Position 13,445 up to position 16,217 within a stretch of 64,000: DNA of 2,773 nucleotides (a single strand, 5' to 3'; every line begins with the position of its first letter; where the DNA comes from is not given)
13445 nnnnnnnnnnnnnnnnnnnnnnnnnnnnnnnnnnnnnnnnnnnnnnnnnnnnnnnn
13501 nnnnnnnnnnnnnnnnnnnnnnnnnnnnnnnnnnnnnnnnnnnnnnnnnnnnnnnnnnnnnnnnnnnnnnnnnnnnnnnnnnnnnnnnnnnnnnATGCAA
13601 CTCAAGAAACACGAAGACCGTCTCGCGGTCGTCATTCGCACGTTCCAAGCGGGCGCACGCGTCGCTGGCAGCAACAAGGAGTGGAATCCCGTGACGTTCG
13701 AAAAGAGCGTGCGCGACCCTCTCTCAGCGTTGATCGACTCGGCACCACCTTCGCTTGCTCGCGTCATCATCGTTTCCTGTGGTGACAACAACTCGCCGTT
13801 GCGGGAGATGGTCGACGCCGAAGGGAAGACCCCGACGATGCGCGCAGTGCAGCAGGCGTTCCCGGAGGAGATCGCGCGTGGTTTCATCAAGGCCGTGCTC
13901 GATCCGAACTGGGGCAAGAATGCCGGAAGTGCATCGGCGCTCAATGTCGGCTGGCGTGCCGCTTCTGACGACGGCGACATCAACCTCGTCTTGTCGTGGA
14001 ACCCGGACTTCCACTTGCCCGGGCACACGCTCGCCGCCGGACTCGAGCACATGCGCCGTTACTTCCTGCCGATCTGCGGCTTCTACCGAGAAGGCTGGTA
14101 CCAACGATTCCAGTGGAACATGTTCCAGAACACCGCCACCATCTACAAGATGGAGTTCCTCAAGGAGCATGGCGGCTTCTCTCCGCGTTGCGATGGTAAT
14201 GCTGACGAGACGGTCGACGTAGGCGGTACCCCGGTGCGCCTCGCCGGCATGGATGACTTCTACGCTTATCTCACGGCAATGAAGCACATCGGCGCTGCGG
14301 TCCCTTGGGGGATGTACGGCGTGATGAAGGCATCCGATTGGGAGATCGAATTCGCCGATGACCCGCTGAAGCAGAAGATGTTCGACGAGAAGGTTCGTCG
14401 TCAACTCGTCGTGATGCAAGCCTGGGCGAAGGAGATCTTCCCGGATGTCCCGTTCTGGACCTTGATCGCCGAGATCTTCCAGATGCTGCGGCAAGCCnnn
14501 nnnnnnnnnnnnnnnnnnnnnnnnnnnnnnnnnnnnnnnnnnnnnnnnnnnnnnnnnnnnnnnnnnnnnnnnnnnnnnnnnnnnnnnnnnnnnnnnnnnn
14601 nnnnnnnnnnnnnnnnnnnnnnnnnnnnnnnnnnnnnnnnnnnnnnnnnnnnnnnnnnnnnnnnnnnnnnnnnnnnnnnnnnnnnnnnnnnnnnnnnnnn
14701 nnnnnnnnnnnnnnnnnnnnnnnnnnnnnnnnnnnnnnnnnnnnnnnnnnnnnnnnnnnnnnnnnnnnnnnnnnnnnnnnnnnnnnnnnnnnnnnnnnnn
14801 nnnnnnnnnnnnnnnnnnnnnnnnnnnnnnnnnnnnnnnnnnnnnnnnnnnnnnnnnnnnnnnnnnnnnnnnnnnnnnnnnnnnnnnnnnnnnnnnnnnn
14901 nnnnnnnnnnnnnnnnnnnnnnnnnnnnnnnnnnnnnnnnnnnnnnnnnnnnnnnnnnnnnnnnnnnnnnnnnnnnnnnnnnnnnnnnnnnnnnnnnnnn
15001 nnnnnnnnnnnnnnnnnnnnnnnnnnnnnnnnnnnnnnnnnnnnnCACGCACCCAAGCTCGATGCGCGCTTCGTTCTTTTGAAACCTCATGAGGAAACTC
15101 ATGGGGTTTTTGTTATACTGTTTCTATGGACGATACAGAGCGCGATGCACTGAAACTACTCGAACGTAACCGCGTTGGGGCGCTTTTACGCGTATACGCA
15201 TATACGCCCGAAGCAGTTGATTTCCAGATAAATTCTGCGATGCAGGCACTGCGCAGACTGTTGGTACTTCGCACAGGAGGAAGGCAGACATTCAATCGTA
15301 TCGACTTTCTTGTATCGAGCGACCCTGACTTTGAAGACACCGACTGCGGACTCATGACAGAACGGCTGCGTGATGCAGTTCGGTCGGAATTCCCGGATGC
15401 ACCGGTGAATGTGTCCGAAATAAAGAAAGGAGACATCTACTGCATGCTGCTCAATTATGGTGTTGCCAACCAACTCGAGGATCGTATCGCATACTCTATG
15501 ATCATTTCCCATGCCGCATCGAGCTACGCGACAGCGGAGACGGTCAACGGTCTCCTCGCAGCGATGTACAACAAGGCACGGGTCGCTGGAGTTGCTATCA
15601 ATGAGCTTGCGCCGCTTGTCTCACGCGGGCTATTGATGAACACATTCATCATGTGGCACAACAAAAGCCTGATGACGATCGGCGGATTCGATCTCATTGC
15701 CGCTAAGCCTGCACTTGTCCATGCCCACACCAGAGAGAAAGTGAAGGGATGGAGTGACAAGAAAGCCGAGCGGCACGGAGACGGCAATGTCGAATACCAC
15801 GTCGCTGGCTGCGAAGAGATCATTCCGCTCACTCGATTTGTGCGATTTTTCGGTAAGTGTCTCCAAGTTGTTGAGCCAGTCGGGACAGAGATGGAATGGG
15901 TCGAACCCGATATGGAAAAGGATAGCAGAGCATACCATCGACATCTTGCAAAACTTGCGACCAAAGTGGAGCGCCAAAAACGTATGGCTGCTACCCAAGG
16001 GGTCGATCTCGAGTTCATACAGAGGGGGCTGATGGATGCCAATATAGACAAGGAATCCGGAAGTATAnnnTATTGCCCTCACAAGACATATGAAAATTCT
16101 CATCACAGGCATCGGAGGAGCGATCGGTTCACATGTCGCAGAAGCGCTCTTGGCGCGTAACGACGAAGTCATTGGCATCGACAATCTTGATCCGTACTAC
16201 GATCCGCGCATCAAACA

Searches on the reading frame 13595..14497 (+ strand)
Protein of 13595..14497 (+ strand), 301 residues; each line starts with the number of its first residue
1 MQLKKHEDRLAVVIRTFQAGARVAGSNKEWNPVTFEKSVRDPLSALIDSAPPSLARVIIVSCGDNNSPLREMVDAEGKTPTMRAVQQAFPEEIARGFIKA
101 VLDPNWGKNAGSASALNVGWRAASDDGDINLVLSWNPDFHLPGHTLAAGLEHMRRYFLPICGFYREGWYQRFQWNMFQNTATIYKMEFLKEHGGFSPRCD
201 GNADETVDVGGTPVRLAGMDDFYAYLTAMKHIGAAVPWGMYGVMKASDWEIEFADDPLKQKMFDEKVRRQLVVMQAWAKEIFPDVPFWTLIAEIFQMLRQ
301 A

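Call 8: search_protein_families(library=pfam, proteins=[window:13595-14497:+], max_evalue=0.1)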
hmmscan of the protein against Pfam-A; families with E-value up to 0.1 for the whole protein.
window:13595-14497:+ (301 aa): 0 families

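Call 20: find_related_loci(query=window:13595-14497:+, collection=genome_contigs, flank=6000)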
Query window:13595-14497:+ (301 aa) in genome_contigs; peptide patterns used: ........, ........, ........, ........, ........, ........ (x = any residue, [..] = any of these).
80 stretches matched a pattern, but none encodes a relative of the query by tblastn (E <= 1e-3).
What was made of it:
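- Tried and rejected: find_related_loci in the GTDB genomes with the 301-aa protein: no confirmed relative (call 20).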

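Call 21: search_protein_families(library=ncbifam, proteins=[window:13595-14497:+], max_evalue=1)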
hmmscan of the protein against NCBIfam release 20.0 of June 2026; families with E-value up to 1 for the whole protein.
window:13595-14497:+ (301 aa): 1 family
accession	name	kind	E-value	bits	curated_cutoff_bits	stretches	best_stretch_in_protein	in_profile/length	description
NF008519.0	PRK11445.1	equivalog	0.21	10.8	303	0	56-105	149-197/355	FAD-binding protein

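Call 22: find_homologous_proteins(query=window:13595-14497:+, max_evalue=0.001)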
Query window:13595-14497:+ (301 aa): 6 proteins with E <= 0.001 among 2104 candidates.
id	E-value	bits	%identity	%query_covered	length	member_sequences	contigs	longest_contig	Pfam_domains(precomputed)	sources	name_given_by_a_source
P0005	1.1e-195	667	94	100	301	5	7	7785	-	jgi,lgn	jgi:hypothetical protein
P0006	1.1e-132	460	66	100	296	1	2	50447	-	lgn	-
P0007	6.7e-128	444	64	100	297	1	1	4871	-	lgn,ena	-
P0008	1.2e-127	444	63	100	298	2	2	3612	-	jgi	-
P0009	5.4e-123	428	63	97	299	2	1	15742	-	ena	-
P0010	5.0e-51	192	37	98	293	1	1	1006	-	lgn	-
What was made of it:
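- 13595..14500 (+): 301-aa protein with no Pfam, NCBIfam or PDB sequence match and a predicted GT-A (GT2-like) glycosyltransferase fold. Its family is the gene most often found behind the motif. Only 6 homologue clusters exist (call 22).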

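Call 23: find_encoding_contigs(protein=P0006, flank=8000, max_places=3)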
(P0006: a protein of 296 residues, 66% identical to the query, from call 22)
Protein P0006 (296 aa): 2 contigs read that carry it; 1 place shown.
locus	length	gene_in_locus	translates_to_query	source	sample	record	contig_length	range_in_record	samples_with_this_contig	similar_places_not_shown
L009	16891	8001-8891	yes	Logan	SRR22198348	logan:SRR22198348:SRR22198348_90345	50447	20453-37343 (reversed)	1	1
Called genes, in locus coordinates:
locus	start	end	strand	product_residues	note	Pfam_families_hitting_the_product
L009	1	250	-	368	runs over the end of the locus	PF20706:GT4-conflict, PF00534:Glycos_transf_1, PF13692:Glyco_trans_1_4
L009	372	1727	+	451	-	PF03721:UDPG_MGDP_dh_N, PF00984:UDPG_MGDP_dh, PF03720:UDPG_MGDP_dh_C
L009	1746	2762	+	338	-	PF01073:3Beta_HSD, PF01370:Epimerase, PF04321:RmlD_sub_bind, PF16363:GDP_Man_Dehyd, PF07993:NAD_binding_4 (weak)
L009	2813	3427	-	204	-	-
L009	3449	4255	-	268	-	PF01467:CTP_transf_like, PF01050:MannoseP_isomer, PF07883:Cupin_2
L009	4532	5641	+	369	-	PF13439:Glyco_transf_4, PF13579:Glyco_trans_4_4, PF00534:Glycos_transf_1, PF13692:Glyco_trans_1_4, PF13524:Glyco_trans_1_2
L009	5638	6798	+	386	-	PF13579:Glyco_trans_4_4 (weak), PF13439:Glyco_transf_4 (weak), PF20706:GT4-conflict, PF00534:Glycos_transf_1, PF13692:Glyco_trans_1_4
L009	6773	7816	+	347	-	PF01933:CofD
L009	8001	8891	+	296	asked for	-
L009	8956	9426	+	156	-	-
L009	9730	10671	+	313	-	-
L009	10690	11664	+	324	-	PF01073:3Beta_HSD, PF01370:Epimerase, PF04321:RmlD_sub_bind, PF16363:GDP_Man_Dehyd, PF07993:NAD_binding_4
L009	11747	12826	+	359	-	PF03446:NAD_binding_2 (faint), PF03721:UDPG_MGDP_dh_N, PF00984:UDPG_MGDP_dh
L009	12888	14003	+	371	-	PF00534:Glycos_transf_1, PF13692:Glyco_trans_1_4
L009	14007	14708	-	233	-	PF01209:Ubie_methyltran, PF05148:Methyltransf_8 (weak), PF13489:Methyltransf_23, PF05175:MTS (weak), PF13847:Methyltransf_31, PF08241:Methyltransf_11, PF08242:Methyltransf_12, PF13649:Methyltransf_25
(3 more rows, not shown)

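Call 24: find_encoding_contigs(protein=P0009, flank=8000, max_places=3)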
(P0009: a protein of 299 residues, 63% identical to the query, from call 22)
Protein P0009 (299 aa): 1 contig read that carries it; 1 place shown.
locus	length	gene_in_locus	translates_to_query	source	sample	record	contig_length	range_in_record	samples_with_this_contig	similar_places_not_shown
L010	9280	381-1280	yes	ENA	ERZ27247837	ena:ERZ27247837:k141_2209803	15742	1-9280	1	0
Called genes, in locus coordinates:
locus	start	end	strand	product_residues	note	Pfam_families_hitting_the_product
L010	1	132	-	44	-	?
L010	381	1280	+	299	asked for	-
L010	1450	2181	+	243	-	-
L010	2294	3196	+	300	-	-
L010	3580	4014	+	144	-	-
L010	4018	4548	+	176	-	-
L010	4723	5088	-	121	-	-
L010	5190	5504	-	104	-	-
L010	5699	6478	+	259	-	PF01978:TrmB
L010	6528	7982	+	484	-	PF00005:ABC_tran, PF02463:SMC_N (faint), PF03193:RsgA_GTPase (faint), PF13555:AAA_29 (faint), PF13304:AAA_21 (faint), PF00005:ABC_tran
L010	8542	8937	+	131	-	PF01641:SelR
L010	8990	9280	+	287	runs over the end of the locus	-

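Call 25: find_encoding_contigs(protein=P0007, flank=8000, max_places=3)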
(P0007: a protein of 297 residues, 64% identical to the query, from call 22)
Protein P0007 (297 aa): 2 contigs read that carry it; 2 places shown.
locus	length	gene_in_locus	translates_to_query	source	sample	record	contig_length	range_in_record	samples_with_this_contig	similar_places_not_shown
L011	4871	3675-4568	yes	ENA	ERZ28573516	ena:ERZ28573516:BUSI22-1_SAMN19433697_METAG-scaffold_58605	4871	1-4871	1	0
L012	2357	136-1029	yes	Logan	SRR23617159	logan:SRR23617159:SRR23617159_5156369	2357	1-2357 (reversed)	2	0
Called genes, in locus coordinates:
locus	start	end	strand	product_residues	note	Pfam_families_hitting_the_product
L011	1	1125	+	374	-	?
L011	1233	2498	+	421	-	PF13439:Glyco_transf_4, PF13579:Glyco_trans_4_4 (weak), PF20706:GT4-conflict, PF00534:Glycos_transf_1, PF13692:Glyco_trans_1_4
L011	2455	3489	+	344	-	PF01933:CofD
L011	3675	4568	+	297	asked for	-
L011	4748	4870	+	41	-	?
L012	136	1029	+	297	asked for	-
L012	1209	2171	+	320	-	PF01073:3Beta_HSD, PF01370:Epimerase, PF02719:Polysacc_synt_2, PF04321:RmlD_sub_bind, PF16363:GDP_Man_Dehyd, PF07993:NAD_binding_4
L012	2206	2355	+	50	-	?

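Call 26: find_encoding_contigs(protein=P0008, flank=8000, max_places=3)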
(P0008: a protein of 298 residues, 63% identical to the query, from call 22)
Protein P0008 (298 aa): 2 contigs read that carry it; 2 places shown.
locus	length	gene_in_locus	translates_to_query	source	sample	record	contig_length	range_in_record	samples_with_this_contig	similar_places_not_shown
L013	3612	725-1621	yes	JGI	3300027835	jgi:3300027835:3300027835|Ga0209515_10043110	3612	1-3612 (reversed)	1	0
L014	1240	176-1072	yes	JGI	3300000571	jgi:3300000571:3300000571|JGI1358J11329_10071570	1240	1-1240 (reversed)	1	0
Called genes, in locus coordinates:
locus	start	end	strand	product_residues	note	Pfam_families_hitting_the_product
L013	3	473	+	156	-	?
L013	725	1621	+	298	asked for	-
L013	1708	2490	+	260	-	-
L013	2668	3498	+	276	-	-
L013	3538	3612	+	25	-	?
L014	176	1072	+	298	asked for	-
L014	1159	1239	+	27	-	?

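Call 64: search_solved_structures(query=A5, max_evalue=10)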
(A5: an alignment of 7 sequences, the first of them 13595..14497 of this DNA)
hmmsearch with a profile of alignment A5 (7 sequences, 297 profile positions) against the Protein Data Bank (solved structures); distinct sequences matched with E-value up to 10: 3.
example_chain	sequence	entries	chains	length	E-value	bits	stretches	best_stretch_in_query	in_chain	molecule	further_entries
3nxs_A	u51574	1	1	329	0.13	14.3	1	201-231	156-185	LAO/AO transport system ATPase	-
3tk1_A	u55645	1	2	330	0.81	11.7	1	200-244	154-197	Membrane ATPase/protein kinase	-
7cc4_A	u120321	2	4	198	1.5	10.8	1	39-100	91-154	Cutinase-like enzyme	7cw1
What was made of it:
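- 13595..14500 (+): Calls 8, 21 and 64 are negative.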

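Call 72: predict_structure(alignment_id=A5)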
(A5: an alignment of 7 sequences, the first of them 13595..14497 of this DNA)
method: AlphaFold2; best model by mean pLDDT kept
length: 301 residues; sequences in the alignment: 7
mean_pLDDT: 80.5   pTM: 0.83
mean pLDDT of the five models: 80.5, 80.4, 80.3, 79.8, 78.2
residues with pLDDT >= 90: 91; 70-90: 155; 50-70: 29; < 50: 26
segments of 3 or more residues with pLDDT < 50: 1-5, 20-26, 166-176
pLDDT, mean of each block of 10 residues (from residue 1): 60 79 49 83 89 93 85 86 93 94 88 90 89 84 84 89 59 51 92 90 79 82 91 87 59 68 75 88 91 72 46
secondary structure, 60 per line:
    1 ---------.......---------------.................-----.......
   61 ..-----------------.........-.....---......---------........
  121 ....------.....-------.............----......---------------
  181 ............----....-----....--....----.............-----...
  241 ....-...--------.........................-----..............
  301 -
elements in order: E10-16 H32-48 E54-62 H80-88 H90-94 E98-103 H113-124 E131-135 H143-155 E160-165 E181-185 H186-192 H197-200 E206-209 E212-215 H220-232 E238-244 H257-281 H287-300
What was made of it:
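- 13595..14500 (+): AlphaFold2 gives pLDDT 80.5 and pTM 0.83 (call 72).
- On GT-A fold (GT2-like) glycosyltransferase, for the 301-aa neighbour: The AlphaFold2 model has pLDDT 80.5 and pTM 0.83 (call 72).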

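Call 76: fold_search(model_id=the predicted structure, library=pdb)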
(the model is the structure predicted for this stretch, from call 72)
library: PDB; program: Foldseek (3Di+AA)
matches with E <= 10: 1114; with E <= 0.001: 148
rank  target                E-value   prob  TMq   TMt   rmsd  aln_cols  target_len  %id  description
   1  8bz5_C                8.6e-08  1.00  0.42  0.23   9.1       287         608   15  Crystal structure of the L. monocytogenes RmlT in complex with HEPES (released 2023-12-27)
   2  2z86_D                3.9e-07  1.00  0.48  0.26   6.3       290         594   12  Crystal structure of chondroitin polymerase from Escherichia coli strain K4 (K4CP) complexed with UDP-GlcUA and UDP (released 2008-09-16)
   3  7sp7_A                7.2e-07  1.00  0.50  0.33   7.9       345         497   14  Chlorella virus hyaluronan synthase inhibited by UDP (released 2022-04-06)
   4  8bz6_B                8.7e-07  1.00  0.47  0.25   7.6       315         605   14  Crystal structure of the L. monocytogenes RmlT in complex with UDP-glucose (released 2023-12-27)
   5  8bz7_C                1.0e-06  1.00  0.47  0.25  10.4       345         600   14  Crystal structure of the L. monocytogenes RmlT in complex with TDP-rhamnose (released 2023-12-27)
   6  8bz4_A                1.4e-06  1.00  0.42  0.22  11.8       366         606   14  Crystal structure of the apo form of the L. monocytogenes RmlT (released 2023-12-27)
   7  9yq5_A                1.6e-06  1.00  0.49  0.32   8.5       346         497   14  Chlorella virus hyaluronan synthase bound to an inserted UDP-GlcA (released 2025-12-10)
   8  8bz7_A                1.7e-06  1.00  0.47  0.25   7.7       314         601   15  Crystal structure of the L. monocytogenes RmlT in complex with TDP-rhamnose (released 2023-12-27)
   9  8bz8_A                2.0e-06  1.00  0.47  0.26   7.5       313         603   14  Crystal structure of the L. monocytogenes RmlT D198A variant in complex with TDP-rhamnose (released 2023-12-27)
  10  8bz7_E                2.1e-06  1.00  0.43  0.23   8.9       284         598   14  Crystal structure of the L. monocytogenes RmlT in complex with TDP-rhamnose (released 2023-12-27)
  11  2z87_B                2.4e-06  1.00  0.47  0.25   7.8       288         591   12  Crystal structure of chondroitin polymerase from Escherichia coli strain K4 (K4CP) complexed with UDP-GalNAc and UDP (released 2008-09-16)
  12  8bz8_B                2.4e-06  1.00  0.46  0.25   8.4       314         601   15  Crystal structure of the L. monocytogenes RmlT D198A variant in complex with TDP-rhamnose (released 2023-12-27)
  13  2z86_C                2.5e-06  1.00  0.48  0.26   6.8       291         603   12  Crystal structure of chondroitin polymerase from Escherichia coli strain K4 (K4CP) complexed with UDP-GlcUA and UDP (released 2008-09-16)
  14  8bz5_A                2.5e-06  1.00  0.46  0.25   8.1       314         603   15  Crystal structure of the L. monocytogenes RmlT in complex with HEPES (released 2023-12-27)
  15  9gzk_C                2.9e-06  1.00  0.47  0.26   6.9       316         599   14  Crystal structure of the L. monocytogenes RmlT in complex with 4-RboP-(CH2)6NH2 (released 2024-12-18)
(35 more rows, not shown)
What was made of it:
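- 13595..14500 (+): Foldseek against PDB finds RmlT, K4CP, hyaluronan synthase, TarS/TarP and GtrB, with E down to 9e-8 and 148 hits at E <= 1e-3 (call 76).
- On GT-A fold (GT2-like) glycosyltransferase, for the 301-aa neighbour: Foldseek gives probability 1.0 to RmlT, K4CP, hyaluronan synthase, TarS, TarP and GtrB, with query-normalised TM about 0.42-0.51 (call 76).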

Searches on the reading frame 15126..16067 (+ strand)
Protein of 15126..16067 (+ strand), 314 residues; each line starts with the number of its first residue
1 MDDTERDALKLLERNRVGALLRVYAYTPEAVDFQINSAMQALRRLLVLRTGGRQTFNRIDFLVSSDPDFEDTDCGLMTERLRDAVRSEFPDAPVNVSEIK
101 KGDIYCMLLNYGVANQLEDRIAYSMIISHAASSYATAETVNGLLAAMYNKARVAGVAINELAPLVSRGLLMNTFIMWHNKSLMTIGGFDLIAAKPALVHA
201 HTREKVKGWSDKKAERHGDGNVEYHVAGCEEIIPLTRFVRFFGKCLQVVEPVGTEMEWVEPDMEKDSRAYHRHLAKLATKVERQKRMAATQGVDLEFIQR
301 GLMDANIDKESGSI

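Call 8: search_protein_families(library=pfam, proteins=[window:15126-16067:+], max_evalue=0.1)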
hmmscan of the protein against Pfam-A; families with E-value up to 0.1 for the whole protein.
window:15126-16067:+ (314 aa): 0 families

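Call 21: search_protein_families(library=ncbifam, proteins=[window:15126-16067:+], max_evalue=1)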
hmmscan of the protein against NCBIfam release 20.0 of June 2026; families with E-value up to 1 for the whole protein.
window:15126-16067:+ (314 aa): 1 family
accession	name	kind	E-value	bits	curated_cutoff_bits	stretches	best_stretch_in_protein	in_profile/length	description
TIGR01009.1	rpsC_bact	equivalog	0.0051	16.6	114.5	1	78-144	84-151/212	30S ribosomal protein S3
